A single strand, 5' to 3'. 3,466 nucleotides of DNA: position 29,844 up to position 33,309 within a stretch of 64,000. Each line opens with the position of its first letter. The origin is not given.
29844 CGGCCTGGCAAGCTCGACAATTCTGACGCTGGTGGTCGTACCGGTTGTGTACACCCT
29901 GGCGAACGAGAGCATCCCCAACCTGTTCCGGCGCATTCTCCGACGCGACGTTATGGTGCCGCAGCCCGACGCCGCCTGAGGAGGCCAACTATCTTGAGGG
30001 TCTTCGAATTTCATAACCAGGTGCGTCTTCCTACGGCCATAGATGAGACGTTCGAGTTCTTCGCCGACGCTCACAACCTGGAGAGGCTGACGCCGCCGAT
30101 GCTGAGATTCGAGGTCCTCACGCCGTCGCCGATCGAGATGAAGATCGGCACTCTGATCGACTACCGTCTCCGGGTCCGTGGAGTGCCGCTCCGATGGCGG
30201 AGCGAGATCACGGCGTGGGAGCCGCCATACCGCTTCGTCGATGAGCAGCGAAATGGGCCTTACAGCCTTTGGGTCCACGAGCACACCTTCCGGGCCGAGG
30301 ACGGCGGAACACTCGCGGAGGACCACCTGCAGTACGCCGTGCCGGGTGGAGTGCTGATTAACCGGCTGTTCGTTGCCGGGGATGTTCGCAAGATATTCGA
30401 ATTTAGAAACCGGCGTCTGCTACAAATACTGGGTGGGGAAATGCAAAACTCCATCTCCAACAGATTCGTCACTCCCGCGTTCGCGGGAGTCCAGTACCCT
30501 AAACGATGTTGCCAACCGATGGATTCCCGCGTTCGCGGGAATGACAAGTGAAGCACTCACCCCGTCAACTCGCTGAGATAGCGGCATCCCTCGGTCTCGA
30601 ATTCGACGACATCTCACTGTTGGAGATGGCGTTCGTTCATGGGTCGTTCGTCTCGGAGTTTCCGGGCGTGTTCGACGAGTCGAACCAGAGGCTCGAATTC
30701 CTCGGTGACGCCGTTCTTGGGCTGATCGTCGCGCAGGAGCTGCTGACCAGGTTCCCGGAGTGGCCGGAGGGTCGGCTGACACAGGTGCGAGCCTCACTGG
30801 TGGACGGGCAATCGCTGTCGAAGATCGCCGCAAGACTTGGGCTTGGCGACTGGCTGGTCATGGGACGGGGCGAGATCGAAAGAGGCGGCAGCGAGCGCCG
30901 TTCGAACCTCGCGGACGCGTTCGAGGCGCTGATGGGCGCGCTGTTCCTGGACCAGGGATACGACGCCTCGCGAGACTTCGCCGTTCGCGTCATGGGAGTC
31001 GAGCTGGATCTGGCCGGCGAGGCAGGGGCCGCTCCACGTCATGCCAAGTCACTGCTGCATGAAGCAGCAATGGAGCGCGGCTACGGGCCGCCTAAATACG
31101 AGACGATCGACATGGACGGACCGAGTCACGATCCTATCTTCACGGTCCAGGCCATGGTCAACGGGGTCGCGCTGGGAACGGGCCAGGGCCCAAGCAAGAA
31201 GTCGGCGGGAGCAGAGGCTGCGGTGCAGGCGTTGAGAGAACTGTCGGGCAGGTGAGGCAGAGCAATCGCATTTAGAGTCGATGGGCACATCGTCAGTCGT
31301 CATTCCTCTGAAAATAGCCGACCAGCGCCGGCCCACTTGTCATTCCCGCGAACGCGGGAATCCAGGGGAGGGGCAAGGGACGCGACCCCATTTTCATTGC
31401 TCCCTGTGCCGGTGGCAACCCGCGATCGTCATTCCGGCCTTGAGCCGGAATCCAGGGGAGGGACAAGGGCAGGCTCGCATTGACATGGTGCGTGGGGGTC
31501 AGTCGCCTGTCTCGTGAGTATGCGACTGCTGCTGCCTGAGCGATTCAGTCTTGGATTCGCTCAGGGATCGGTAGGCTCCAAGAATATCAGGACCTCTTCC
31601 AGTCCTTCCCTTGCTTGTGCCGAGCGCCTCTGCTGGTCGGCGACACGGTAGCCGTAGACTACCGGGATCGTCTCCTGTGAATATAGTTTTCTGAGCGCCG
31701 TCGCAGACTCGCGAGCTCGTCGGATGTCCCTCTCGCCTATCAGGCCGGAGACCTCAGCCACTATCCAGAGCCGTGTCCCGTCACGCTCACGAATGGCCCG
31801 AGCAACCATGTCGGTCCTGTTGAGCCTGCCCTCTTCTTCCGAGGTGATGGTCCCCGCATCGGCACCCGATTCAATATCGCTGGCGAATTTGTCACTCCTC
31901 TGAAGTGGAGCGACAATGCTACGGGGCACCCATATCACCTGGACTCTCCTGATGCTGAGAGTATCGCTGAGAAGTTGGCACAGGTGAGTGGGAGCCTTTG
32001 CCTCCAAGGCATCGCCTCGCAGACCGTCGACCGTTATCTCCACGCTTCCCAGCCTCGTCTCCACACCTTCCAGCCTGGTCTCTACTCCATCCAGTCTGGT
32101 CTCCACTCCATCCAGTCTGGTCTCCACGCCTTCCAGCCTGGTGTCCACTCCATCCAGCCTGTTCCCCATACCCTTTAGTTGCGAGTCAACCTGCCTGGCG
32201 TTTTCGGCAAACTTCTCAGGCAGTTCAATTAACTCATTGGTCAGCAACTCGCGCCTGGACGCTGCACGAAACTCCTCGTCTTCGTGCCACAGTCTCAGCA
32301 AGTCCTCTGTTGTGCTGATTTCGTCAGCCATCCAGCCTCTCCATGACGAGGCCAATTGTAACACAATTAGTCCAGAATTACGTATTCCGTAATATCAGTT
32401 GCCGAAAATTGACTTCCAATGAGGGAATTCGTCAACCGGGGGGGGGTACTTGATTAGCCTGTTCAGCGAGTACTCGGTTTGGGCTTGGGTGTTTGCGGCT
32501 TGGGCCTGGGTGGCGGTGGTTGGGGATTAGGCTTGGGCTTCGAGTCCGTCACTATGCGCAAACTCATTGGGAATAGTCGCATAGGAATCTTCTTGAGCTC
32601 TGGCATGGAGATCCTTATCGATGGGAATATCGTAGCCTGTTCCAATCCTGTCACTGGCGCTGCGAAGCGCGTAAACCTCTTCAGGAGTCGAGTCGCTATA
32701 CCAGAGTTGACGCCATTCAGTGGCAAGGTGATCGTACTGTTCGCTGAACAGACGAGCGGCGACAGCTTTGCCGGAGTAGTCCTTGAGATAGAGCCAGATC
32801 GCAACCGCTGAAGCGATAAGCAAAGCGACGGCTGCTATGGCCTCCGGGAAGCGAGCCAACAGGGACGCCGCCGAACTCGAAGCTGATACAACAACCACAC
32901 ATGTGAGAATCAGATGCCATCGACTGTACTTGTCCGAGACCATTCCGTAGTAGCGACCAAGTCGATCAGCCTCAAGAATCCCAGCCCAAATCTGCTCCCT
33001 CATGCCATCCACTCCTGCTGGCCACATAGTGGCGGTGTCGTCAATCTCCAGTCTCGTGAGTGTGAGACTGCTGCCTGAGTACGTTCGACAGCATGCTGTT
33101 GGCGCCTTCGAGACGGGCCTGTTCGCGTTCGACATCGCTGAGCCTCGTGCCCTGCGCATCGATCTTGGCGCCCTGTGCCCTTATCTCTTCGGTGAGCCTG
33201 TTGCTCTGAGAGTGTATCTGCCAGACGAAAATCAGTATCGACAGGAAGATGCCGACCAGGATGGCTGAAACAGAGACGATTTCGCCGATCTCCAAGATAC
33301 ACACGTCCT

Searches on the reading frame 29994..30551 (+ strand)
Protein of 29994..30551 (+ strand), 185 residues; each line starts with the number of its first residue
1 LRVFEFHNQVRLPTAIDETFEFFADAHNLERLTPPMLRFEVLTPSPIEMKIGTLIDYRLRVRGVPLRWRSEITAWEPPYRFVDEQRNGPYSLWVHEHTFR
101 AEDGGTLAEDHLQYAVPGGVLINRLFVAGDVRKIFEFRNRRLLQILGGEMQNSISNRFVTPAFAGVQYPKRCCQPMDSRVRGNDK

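Call 14: search_protein_families(library=pfam, proteins=[window:29994-30551:+], max_evalue=0.01)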
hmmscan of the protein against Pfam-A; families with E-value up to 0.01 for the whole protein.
window:29994-30551:+ (185 aa): 2 families
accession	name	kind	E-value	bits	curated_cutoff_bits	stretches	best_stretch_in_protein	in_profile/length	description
PF03364.25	Polyketide_cyc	-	1.6e-06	28.8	23.4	1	16-123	5-107/126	Polyketide cyclase / dehydrase and lipid transport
PF10604.15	Polyketide_cyc2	-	2e-05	25.4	27.4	1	6-142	4-137/142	Polyketide cyclase / dehydrase and lipid transport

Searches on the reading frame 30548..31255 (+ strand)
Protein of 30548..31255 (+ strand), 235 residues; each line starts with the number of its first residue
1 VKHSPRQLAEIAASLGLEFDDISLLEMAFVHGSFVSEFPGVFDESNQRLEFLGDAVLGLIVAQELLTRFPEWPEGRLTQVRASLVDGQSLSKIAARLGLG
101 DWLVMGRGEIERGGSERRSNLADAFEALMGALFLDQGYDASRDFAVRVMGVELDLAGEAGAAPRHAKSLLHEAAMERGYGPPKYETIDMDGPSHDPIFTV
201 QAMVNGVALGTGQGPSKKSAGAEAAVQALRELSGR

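Call 14: search_protein_families(library=pfam, proteins=[window:30548-31255:+], max_evalue=0.01)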
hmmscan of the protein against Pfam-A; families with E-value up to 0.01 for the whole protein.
window:30548-31255:+ (235 aa): 5 families
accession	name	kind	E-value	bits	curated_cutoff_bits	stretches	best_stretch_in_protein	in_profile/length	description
PF14622.11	Ribonucleas_3_3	-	2.3e-30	105.8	35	1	21-146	1-121/128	Ribonuclease-III-like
PF00636.31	Ribonuclease_3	-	1.5e-24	87.2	27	1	47-137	1-102/102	Ribonuclease III domain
PF00035.32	dsrm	-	9.2e-16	58.6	23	1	166-232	1-66/66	Double-stranded RNA binding motif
PF22935.1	RM44_endonuclase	-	9.4e-07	29.4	27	1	44-132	57-139/139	Large ribosomal subunit protein mL44, endonuclease domain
PF14709.13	DND1_DSRM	-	0.0012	19.6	25.7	1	165-232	2-79/80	double strand RNA binding domain from DEAD END PROTEIN 1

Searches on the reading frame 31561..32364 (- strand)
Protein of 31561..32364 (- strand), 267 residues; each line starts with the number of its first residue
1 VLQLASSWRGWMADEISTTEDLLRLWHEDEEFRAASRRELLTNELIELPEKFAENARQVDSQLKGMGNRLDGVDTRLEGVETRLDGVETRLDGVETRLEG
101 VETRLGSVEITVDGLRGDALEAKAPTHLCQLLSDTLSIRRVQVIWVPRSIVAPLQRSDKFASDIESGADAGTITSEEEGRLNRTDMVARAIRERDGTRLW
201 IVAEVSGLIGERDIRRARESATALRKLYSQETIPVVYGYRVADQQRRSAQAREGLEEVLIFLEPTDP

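Call 14: search_protein_families(library=pfam, proteins=[window:31561-32364:-], max_evalue=0.01)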
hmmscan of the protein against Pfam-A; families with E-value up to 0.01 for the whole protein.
window:31561-32364:- (267 aa): 1 family
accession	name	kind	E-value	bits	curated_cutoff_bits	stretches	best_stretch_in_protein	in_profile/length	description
PF23991.1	DUF7310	-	4.2e-06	27.6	40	1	55-113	24-82/83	Coiled-coil region of unknown function (DUF7310)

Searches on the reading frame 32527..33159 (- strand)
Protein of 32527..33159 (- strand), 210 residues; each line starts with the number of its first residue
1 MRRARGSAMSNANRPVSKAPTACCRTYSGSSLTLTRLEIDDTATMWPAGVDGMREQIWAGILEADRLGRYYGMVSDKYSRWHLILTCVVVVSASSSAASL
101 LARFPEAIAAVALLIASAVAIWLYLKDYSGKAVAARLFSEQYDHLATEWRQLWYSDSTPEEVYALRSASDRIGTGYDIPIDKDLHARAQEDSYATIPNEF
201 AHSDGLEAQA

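Call 14: search_protein_families(library=pfam, proteins=[window:32527-33159:-], max_evalue=0.01)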
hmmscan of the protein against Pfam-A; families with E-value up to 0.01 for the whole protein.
window:32527-33159:- (210 aa): 1 family
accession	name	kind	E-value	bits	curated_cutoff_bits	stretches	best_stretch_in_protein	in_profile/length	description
PF18181.6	SLATT_1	-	0.0019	18.7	26.3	1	76-156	22-98/122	SMODS and SLOG-associating 2TM effector domain 1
